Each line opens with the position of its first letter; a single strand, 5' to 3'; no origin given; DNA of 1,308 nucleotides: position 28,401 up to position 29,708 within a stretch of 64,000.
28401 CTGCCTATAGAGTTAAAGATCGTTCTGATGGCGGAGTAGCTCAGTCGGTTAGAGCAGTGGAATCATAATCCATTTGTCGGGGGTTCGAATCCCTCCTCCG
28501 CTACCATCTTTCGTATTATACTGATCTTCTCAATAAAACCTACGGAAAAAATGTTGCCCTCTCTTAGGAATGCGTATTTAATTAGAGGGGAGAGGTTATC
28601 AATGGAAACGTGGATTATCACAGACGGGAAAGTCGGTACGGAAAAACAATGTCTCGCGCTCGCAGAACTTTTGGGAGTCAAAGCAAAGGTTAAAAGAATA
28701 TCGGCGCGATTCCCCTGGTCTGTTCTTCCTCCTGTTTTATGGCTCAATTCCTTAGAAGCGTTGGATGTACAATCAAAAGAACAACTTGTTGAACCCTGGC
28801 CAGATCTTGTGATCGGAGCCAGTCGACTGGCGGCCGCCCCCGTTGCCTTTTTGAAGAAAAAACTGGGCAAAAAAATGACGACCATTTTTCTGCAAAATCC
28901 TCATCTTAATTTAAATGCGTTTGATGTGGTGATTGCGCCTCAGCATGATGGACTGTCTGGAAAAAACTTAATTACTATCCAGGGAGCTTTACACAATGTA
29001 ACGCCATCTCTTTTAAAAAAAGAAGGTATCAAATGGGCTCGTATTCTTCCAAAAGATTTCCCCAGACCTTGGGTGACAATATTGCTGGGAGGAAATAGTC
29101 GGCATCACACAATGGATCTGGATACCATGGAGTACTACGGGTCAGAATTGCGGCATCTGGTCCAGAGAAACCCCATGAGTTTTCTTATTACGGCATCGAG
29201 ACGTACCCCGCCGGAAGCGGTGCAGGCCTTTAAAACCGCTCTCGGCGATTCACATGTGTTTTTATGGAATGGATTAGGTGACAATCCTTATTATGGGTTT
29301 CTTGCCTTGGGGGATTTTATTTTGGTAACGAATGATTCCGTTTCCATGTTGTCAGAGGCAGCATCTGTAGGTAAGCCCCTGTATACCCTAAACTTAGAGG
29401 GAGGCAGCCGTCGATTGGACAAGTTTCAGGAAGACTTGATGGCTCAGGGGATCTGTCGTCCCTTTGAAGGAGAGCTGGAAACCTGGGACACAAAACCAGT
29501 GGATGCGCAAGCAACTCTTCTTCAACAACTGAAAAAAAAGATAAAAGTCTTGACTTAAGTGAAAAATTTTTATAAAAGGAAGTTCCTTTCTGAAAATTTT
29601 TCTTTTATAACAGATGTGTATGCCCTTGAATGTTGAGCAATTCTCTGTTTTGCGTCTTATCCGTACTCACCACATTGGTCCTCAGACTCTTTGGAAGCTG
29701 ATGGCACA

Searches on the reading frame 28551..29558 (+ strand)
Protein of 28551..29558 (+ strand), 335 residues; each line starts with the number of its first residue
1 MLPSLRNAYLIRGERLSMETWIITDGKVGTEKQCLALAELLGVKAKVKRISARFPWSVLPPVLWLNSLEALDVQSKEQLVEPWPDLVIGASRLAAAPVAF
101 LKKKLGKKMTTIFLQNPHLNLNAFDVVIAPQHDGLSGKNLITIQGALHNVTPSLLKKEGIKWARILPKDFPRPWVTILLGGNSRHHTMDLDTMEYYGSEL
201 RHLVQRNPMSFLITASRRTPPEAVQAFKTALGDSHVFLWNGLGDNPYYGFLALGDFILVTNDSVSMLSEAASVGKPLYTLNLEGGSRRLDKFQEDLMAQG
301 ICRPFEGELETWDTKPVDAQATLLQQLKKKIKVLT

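Call 28: search_protein_families(library=pfam, proteins=[window:28551-29558:+], max_evalue=0.01)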
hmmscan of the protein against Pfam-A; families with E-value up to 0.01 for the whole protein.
window:28551-29558:+ (335 aa): 1 family
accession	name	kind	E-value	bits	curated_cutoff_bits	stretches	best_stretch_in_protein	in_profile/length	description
PF06258.17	Mito_fiss_Elm1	-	2.4e-86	290.1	27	1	29-324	2-297/304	Mitochondrial fission ELM1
